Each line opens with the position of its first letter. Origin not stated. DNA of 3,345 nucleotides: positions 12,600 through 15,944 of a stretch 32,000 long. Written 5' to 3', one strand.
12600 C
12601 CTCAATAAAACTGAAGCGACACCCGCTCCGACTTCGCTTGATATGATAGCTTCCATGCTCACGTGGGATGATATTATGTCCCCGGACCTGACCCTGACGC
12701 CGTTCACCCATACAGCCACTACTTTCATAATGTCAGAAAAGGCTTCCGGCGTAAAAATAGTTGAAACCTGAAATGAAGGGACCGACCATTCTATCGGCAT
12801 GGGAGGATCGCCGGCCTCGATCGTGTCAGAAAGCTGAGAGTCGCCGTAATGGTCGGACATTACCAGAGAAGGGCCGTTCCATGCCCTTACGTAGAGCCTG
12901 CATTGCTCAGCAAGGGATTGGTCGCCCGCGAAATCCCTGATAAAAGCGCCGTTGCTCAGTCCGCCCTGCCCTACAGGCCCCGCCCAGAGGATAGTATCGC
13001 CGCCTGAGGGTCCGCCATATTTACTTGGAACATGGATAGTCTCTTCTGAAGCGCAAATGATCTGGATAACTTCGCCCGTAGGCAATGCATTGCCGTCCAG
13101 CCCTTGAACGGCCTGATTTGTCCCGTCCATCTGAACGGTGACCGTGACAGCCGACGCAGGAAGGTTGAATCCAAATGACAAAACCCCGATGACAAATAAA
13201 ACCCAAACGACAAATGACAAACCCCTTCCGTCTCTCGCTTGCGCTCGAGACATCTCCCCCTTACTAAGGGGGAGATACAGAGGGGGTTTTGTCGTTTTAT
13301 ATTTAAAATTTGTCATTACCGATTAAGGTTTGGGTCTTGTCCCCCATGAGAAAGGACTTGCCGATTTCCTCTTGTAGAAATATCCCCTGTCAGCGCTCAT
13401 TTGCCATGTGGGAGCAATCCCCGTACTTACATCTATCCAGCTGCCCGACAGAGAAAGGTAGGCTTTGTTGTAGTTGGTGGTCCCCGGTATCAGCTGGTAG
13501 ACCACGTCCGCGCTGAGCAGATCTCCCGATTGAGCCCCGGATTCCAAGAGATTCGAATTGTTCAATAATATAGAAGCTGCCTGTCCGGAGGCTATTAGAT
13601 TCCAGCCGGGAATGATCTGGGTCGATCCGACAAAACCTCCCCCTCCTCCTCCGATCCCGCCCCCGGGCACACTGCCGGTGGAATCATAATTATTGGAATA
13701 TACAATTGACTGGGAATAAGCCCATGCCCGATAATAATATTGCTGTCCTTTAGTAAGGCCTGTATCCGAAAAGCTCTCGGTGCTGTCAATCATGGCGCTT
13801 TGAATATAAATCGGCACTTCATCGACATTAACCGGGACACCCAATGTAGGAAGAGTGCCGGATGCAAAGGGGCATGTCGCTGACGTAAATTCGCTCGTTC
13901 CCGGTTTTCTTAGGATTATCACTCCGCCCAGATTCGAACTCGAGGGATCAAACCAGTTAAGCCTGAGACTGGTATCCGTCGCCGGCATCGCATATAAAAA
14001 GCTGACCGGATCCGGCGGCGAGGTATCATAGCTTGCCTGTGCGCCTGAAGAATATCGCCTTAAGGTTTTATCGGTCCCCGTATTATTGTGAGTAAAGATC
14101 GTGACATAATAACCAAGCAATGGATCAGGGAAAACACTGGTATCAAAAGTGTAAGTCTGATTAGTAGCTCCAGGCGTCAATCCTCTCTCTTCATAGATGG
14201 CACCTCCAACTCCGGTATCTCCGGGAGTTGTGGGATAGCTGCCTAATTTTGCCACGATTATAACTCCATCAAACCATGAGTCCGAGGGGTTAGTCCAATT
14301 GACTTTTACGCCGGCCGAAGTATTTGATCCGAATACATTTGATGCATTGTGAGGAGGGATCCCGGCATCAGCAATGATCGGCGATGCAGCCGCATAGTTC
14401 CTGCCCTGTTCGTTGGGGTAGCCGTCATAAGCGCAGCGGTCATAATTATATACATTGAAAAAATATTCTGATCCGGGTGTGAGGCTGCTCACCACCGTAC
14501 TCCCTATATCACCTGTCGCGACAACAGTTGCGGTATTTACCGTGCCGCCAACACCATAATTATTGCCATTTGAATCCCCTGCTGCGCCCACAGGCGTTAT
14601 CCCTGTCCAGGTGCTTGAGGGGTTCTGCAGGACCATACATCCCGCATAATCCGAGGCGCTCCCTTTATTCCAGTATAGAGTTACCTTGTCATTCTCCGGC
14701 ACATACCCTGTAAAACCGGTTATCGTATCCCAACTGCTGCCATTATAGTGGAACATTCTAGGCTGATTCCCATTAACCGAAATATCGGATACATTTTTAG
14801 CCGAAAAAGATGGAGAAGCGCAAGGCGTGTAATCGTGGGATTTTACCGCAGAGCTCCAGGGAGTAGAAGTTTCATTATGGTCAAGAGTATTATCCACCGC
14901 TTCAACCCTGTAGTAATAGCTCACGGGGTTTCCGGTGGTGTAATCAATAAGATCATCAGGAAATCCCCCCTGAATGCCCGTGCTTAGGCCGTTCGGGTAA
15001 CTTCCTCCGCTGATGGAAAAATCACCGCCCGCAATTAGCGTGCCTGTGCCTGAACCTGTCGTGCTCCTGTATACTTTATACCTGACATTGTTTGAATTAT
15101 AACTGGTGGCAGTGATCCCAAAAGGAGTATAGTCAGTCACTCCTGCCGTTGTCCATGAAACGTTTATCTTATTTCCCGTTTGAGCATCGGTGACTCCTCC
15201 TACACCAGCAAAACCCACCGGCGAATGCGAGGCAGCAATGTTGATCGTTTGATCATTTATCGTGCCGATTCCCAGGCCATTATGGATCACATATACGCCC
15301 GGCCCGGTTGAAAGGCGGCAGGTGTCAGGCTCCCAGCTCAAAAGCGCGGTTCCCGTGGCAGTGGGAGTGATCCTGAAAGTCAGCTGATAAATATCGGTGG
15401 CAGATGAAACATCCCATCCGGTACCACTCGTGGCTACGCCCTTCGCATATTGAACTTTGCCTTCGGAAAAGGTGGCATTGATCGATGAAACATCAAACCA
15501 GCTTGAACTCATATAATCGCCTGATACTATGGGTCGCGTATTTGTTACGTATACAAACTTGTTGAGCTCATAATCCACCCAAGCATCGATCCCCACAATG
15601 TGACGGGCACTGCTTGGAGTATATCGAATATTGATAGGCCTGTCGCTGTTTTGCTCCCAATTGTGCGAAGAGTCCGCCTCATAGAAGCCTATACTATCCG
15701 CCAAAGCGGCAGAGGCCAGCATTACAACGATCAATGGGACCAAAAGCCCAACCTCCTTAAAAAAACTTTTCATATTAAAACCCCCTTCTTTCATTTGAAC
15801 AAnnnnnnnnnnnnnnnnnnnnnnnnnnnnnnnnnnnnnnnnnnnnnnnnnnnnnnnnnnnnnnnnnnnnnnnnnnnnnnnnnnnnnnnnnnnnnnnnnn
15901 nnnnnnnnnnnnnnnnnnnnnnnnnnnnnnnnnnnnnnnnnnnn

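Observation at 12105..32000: Seven co-directional genes encoding a combinatorial set of secreted modular proteins: a candidate self-assembling cell-surface system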

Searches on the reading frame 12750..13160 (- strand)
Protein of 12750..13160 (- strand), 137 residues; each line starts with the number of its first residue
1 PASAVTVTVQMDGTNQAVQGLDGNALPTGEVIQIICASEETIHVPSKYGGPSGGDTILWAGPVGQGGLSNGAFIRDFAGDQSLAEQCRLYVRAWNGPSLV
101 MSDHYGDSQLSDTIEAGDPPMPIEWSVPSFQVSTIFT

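Call 80: search_protein_families(library=pfam, proteins=[window:12750-13160:-], max_evalue=1)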
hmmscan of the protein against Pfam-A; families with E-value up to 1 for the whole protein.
window:12750-13160:- (137 aa): 0 families

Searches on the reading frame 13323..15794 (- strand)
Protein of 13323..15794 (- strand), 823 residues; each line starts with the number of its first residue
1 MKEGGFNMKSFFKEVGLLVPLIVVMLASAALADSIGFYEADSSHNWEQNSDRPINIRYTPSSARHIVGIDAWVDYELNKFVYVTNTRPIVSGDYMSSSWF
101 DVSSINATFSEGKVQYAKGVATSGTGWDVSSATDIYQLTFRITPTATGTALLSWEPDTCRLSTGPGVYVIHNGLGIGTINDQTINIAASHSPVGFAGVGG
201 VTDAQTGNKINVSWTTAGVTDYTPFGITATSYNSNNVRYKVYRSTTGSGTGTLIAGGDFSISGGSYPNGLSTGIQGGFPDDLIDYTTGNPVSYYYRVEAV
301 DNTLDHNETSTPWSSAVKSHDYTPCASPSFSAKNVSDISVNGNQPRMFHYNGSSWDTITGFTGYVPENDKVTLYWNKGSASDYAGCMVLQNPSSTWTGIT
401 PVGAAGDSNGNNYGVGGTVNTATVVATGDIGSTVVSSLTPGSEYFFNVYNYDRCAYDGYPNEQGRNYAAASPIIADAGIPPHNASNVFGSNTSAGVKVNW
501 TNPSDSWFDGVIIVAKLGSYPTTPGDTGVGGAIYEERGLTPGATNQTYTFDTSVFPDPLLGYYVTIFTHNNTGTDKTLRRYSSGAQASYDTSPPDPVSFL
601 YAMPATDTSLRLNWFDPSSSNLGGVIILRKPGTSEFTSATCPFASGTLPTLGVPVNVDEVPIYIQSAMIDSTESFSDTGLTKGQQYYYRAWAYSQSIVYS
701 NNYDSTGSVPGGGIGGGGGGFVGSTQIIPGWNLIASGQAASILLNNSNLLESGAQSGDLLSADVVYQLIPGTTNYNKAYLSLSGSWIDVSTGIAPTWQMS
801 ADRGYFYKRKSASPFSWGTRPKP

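Call 4: search_protein_families(library=pfam, proteins=[window:13323-15794:-], max_evalue=0.01)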
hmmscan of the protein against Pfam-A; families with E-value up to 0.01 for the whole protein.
window:13323-15794:- (823 aa): 0 families

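Call 7: find_encoding_contigs(protein=window:13323-15794:-, flank=10000, max_places=6)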
Protein window:13323-15794:- (823 aa): no gene with exactly this product is on record in the collection.

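Call 8: search_protein_families(library=ncbifam, proteins=[window:13323-15794:-], max_evalue=0.01)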
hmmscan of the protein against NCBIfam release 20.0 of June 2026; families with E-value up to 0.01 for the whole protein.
window:13323-15794:- (823 aa): 0 families

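Call 10: search_solved_structures(query=window:13323-15794:-, max_evalue=1)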
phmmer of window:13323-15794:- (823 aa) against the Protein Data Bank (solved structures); distinct sequences matched with E-value up to 1: 1.
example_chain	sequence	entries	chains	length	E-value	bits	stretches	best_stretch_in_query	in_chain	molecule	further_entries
6hci_A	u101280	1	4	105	0.74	11.3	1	139-179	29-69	Titin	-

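Call 12: find_homologous_proteins(query=window:13323-15794:-, max_evalue=0.001)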
Query window:13323-15794:- (823 aa): 2 proteins with E <= 0.001 among 8000 candidates.
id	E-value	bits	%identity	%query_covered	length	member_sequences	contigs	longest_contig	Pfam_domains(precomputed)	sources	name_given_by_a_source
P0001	0.0e+0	1852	100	99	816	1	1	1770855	-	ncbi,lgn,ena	-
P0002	0.0e+0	1136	66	99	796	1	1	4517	-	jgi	jgi:hypothetical protein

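Call 13: find_encoding_contigs(protein=P0001, flank=10000, max_places=4)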
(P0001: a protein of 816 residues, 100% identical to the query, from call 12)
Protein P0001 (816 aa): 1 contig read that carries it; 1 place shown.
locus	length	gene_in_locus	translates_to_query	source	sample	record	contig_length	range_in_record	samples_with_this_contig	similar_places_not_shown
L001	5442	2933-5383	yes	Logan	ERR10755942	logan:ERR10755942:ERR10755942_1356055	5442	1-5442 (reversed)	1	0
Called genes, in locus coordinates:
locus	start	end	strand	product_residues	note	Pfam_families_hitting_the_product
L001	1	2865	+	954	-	?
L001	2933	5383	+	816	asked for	-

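Call 14: find_encoding_contigs(protein=P0002, flank=10000, max_places=4)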
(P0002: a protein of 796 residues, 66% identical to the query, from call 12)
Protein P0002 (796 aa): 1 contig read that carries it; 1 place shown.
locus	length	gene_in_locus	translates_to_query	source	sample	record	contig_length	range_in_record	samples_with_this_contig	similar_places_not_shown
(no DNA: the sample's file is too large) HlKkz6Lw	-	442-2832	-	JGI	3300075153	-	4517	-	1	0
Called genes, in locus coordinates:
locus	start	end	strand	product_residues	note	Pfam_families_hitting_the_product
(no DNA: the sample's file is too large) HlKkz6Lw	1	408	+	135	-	?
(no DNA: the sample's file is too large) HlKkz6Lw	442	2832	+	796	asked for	-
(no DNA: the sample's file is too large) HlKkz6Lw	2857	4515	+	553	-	?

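Call 27: find_related_loci(query=window:13323-15794:-, collection=genome_contigs, flank=10000)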
Query window:13323-15794:- (823 aa) in genome_contigs; peptide patterns used: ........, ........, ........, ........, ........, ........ (x = any residue, [..] = any of these).
57 stretches matched a pattern; 2 encode a relative of the query (tblastn E <= 1e-3); 2 distinct loci.
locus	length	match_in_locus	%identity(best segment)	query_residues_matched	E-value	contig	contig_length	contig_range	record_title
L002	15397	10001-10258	32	594-703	5e-6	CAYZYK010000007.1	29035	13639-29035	MAG TPA_asm: uncultured Candidatus Saccharibacteria bacterium isolate binchicken_co17_276 genome assembly, contig: NODE_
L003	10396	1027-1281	31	583-693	3e-5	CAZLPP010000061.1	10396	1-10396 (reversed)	MAG TPA_asm: uncultured Dehalococcoidales bacterium isolate SRP098346_co1_294 genome assembly, contig: NODE_8222_length_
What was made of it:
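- On T9SS type A cargo: The genome is absent from the species-representative collection scanned (call 27).
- Tried and rejected: The genome is absent from the species-representative scan (call 27).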

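Call 62: find_related_loci(query=A8, collection=metagenome_contigs, flank=10000)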
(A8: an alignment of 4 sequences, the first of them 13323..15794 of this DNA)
Query A8 (823 aa) in metagenome_contigs; peptide patterns used: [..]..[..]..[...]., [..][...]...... (x = any residue, [..] = any of these).
217 stretches matched a pattern; 1 encode a relative of the query (tblastn E <= 1e-3); 1 distinct loci.
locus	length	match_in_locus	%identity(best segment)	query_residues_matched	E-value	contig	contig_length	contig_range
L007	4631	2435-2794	28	554-703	2e-7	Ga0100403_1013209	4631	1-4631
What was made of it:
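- Tried and rejected: The metagenome scan gave only an FN3-level hit (call 62).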
